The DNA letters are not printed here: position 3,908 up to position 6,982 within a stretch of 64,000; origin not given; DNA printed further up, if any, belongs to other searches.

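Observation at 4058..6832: Atypical 924-aa coupling-protein-like ATPase with a large soluble N-terminal domain of unknown function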

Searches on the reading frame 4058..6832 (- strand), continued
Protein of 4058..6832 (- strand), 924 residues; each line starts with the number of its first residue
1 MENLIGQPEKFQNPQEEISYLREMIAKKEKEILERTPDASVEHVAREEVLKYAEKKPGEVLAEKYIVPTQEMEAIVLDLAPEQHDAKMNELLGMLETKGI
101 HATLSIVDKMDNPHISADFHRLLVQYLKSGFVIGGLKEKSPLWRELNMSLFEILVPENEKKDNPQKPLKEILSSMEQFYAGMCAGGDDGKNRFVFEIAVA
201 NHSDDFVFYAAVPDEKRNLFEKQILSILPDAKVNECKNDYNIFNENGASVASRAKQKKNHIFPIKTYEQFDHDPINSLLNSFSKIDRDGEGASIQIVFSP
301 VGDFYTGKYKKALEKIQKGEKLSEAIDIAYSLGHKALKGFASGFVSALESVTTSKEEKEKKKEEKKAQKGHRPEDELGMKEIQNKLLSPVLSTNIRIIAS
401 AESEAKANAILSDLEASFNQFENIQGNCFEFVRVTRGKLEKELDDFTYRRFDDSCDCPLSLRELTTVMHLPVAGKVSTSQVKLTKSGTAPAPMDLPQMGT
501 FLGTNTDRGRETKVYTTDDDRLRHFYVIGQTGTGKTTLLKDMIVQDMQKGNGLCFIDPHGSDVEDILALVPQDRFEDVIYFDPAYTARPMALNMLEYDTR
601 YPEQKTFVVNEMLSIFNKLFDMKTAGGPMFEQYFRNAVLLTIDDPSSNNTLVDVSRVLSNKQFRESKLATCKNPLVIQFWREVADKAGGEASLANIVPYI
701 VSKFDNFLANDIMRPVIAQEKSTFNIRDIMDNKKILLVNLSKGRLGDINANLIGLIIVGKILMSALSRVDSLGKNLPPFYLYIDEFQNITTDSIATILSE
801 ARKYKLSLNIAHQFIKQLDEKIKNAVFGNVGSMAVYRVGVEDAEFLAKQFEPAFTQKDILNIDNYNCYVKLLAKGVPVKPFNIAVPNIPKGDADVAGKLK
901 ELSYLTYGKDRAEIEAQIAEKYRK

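Call 15: find_related_loci(query=A1, collection=genome_contigs, flank=8000)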
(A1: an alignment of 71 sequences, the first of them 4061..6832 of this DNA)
Query A1 (924 aa) in genome_contigs; peptide patterns used: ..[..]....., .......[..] (x = any residue, [..] = any of these).
600 stretches matched a pattern (row limit reached: there are more); 591 encode a relative of the query (tblastn E <= 1e-3); the best 80 are kept; 80 distinct loci.
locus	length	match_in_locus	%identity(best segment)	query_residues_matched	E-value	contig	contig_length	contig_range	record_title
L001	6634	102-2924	75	1-924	0e+0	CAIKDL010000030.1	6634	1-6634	uncultured bacterium isolate AM-lipid-01-D7_bin-1316 genome assembly, contig: bin-1316:030/146, whole genome shotgun seq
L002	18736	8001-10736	68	8-924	0e+0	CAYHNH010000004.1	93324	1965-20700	MAG TPA_asm: uncultured Candidatus Saccharibacteria bacterium isolate ERP119705_co13_543 genome assembly, contig: NODE_2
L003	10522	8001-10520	69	9-852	0e+0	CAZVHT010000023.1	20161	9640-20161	MAG TPA_asm: uncultured Candidatus Saccharibacteria bacterium isolate binchicken_co203_588 genome assembly, contig: k141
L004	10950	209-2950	59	9-924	0e+0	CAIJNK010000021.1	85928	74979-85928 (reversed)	uncultured bacterium isolate AlinenLipids_bin-6017 genome assembly, contig: bin-6017:21/22, whole genome shotgun sequenc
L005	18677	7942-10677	59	7-924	0e+0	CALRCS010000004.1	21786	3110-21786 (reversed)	MAG: Candidatus Nomurabacteria bacterium isolate RH-23may17-878 genome assembly, contig: RH-23may17-C17494, whole genome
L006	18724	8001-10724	59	11-924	0e+0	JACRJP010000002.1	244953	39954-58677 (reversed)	MAG: Candidatus Taylorbacteria bacterium isolate NC_groundwater_1832_Pr3_B-0.1um_40_24 SR-2_scaffold_141_1491172, whole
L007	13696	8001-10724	60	11-924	0e+0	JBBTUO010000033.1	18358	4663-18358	MAG: Patescibacteria group bacterium isolate H41-bin128_1 H41_bin128_1_000000000033, whole genome shotgun sequence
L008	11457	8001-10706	59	9-924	0e+0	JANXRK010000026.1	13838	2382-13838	MAG: Candidatus Taylorbacteria bacterium isolate 336R_metabat_165_sub 336R_k141_822566, whole genome shotgun sequence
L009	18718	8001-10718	58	9-924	0e+0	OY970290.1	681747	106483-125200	MAG: uncultured bacterium isolate MFD00082.bin.c.8 genome assembly, chromosome: 1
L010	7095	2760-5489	58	1-924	0e+0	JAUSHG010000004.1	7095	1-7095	MAG: bacterium isolate E14_metabat.bin.176_sub E14_k141_1171215, whole genome shotgun sequence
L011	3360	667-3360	57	11-912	0e+0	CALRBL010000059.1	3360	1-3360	MAG: Candidatus Nomurabacteria bacterium isolate MsH-01oct19-81 genome assembly, contig: MsH-01oct19-C68821, whole genom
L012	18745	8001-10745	56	4-924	0e+0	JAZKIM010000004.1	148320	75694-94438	MAG: Patescibacteria group bacterium isolate ADI_DC_SW_02_SPN_11032020-bin031_1 DCSW02SPN_B031_1_000000000004, whole gen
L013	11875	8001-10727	57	10-924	0e+0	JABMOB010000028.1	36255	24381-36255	MAG: Parcubacteria group bacterium isolate bin.649 k141_5186086, whole genome shotgun sequence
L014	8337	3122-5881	57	1-924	0e+0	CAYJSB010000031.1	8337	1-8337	MAG TPA_asm: uncultured Candidatus Saccharibacteria bacterium isolate ERP125453_co1_310 genome assembly, contig: NODE_10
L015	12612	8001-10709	57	10-923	0e+0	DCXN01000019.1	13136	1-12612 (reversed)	MAG TPA_asm: Patescibacteria group bacterium UBA2135 UBA2135_contig_854, whole genome shotgun sequence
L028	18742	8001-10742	55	2-924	0e+0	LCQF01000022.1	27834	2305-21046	MAG: Parcubacteria group bacterium GW2011_GWA2_49_9 UY50_C0022, whole genome shotgun sequence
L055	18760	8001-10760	52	1-924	0e+0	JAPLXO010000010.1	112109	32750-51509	MAG: Candidatus Nomurabacteria bacterium isolate LacPavin_0818_WC45_MAG_33_25 LacPavin_0818_WC45_scaffold_163443, whole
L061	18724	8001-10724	52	10-922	0e+0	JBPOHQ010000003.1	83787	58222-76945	MAG: Candidatus Nomurabacteria bacterium isolate MAG_121 c_000000368228, whole genome shotgun sequence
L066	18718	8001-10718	51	10-922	0e+0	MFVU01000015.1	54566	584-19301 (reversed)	MAG: Candidatus Nomurabacteria bacterium RIFCSPLOWO2_12_FULL_44_11 rifcsplowo2_12_scaffold_3139, whole genome shotgun se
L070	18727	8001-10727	52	10-923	0e+0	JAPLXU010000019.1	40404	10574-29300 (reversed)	MAG: Candidatus Nomurabacteria bacterium isolate LacPavin_0419_WC70L_MAG_39_11 LacPavin_0419_WC70L_scaffold_109322, whol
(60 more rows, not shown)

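Call 29: predict_structure(alignment_id=A1)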
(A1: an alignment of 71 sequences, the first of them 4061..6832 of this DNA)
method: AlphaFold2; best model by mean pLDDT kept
length: 924 residues; sequences in the alignment: 71
mean_pLDDT: 73.8   pTM: 0.53
mean pLDDT of the five models: 73.8, 72.3, 71.7, 67.6, 67.7
residues with pLDDT >= 90: 124; 70-90: 479; 50-70: 231; < 50: 90
segments of 3 or more residues with pLDDT < 50: 1-8, 66-83, 156-165, 332-354, 360-371, 473-485
pLDDT, mean of each block of 10 residues (from residue 1): 41 63 65 60 58 56 48 33 59 71 76 73 72 67 79 60 54 83 65 88 80 85 76 75 84 91 85 72 79 91 85 81 73 37 40 49 44 66 87 93 88 85 86 84 87 89 88 35 54 86 79 88 83 82 94 89 91 92 76 66 74 72 67 83 69 75 84 82 68 72 70 65 78 92 67 78 75 74 72 55 79 71 58 83 84 80 80 85 86 89 87 78 63
secondary structure, 60 per line:
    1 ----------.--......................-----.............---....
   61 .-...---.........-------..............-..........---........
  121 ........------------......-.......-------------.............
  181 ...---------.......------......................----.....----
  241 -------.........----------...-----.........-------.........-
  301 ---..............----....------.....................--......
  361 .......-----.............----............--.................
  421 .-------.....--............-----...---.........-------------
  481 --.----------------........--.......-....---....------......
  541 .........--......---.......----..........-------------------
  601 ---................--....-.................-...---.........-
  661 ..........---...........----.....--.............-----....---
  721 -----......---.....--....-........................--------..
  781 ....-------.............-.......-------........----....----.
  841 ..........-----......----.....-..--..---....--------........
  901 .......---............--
elements in order (helices of 4 or more, strands of 3 or more residues): H14-35 H41-53 H57-60 H69-77 H85-98 H100-109 H113-128 H141-146 E148-154 H168-183 E193-199 E206-213 H214-227 E232-236 E248-256 H275-283 E291-299 H304-317 H322-325 H332-352 H355-367 H373-385 E390-401 H404-421 E429-433 H436-447 H461-467 E500-507 E510-516 H518-521 E525-528 H535-549 E552-557 H561-567 H572-577 E578-581 H604-619 H622-625 H627-643 H651-659 H661-670 H674-684 H689-693 H696-708 H714-717 H726-731 E735-739 H742-745 H747-770 E779-784 H792-804 E806-812 H820-827 E832-835 H840-850 H856-861 E866-870 E881-884 H893-907 H911-922

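Call 47: find_encoding_contigs(protein=P0001, flank=10000, max_places=3)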
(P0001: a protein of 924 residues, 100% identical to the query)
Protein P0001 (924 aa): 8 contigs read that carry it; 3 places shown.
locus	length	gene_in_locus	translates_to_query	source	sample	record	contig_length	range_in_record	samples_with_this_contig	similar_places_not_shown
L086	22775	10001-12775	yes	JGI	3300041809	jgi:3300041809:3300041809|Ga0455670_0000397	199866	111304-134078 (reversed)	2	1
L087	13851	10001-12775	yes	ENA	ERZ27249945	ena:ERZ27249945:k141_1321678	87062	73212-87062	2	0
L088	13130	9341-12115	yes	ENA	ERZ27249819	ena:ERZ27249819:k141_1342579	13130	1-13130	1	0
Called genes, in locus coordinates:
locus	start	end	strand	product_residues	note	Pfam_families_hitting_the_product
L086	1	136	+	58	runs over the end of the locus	-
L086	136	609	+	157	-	-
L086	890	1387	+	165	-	-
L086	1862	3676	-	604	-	PF00009:GTP_EFTU, PF01926:MMR_HSR1 (faint), PF22042:EF-G_D2, PF03144:GTP_EFTU_D2, PF00679:EFG_C, PF21018:BipA_C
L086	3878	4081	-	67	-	PF18917:LiaI-LiaF-like_TM1, PF22570:LiaF-TM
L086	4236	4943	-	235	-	-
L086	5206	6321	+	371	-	PF00437:T2SSE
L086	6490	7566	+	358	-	PF00482:T2SSF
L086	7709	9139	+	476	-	PF08309:LVIVD (faint)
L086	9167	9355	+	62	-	-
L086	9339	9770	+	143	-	-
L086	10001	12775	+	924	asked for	PF26449:DUF8128, PF10412:TrwB_AAD_bind (faint)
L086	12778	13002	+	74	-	-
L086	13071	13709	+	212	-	-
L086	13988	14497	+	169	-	PF07963:N_methyl (weak)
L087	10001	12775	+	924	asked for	PF26449:DUF8128, PF10412:TrwB_AAD_bind (faint)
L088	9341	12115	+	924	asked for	PF26449:DUF8128, PF10412:TrwB_AAD_bind (faint)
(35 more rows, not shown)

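Call 49: find_encoding_contigs(protein=P0013, flank=9000, max_places=2)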
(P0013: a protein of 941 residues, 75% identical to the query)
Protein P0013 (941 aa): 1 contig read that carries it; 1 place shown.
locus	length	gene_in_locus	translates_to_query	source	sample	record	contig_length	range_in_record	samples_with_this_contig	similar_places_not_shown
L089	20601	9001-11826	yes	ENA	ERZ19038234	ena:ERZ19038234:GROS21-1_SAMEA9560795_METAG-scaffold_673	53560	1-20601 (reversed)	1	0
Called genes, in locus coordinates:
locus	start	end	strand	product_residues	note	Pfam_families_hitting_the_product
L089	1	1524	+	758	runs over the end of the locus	PF04932:Wzy_C, PF12895:ANAPC3 (faint), PF13424:TPR_12 (faint), PF13428:TPR_14 (faint), PF14559:TPR_19 (weak), PF13432:TPR_16 (faint)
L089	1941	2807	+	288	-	PF01565:FAD_binding_4, PF02873:MurB_C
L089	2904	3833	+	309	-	-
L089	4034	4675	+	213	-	-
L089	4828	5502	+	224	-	-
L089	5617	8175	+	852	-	PF07517:SecA_DEAD, PF01043:SecA_PP_bind, PF21090:P-loop_SecA, PF07516:SecA_SW, PF02810:SEC-C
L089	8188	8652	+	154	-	PF00293:NUDIX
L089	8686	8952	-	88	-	-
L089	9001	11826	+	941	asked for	PF13401:AAA_22 (faint), PF26449:DUF8128, PF01935:DUF87 (faint), PF02534:T4SS-DNA_transf (faint), PF10412:TrwB_AAD_bind (faint)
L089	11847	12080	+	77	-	-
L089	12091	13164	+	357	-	-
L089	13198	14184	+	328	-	PF01018:GTP1_OBG, PF01926:MMR_HSR1, PF02421:FeoB_N, PF03193:RsgA_GTPase (faint)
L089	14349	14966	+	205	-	-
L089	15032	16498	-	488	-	PF02934:GatB_N, PF02637:GatB_Yqey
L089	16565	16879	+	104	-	-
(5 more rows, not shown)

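Call 50: find_encoding_contigs(protein=P0022, flank=9000, max_places=2)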
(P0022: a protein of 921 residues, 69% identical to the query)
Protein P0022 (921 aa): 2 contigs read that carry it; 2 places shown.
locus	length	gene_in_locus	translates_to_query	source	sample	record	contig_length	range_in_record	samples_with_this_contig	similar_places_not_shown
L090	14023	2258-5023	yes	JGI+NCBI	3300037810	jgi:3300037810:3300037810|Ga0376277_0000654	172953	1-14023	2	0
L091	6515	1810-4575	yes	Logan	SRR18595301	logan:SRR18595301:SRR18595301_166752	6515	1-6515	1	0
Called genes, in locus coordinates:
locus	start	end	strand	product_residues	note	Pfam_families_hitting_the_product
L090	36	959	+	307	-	PF13884:Peptidase_S74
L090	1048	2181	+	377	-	PF13521:AAA_28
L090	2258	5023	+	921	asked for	PF26449:DUF8128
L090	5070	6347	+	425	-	-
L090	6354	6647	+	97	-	-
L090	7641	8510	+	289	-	PF03462:PCRF, PF00472:RF-1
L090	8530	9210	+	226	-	PF02463:SMC_N (faint), PF00005:ABC_tran, PF00931:NB-ARC (faint), PF13304:AAA_21 (weak)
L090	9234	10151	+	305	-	PF18075:FtsX_ECD, PF02687:FtsX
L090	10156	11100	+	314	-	PF09587:PGA_cap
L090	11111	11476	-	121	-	PF09864:MliC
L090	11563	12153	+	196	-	PF04542:Sigma70_r2, PF08281:Sigma70_r4_2, PF04545:Sigma70_r4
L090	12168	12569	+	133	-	-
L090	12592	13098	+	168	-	-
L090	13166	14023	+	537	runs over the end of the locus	PF00364:Biotin_lipoyl (faint), PF25917:BSH_RND, PF25973:BSH_CzcB (faint), PF25954:Beta-barrel_RND_2 (weak), PF25990:Beta-barrel_YknX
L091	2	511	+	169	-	?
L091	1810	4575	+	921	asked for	PF26449:DUF8128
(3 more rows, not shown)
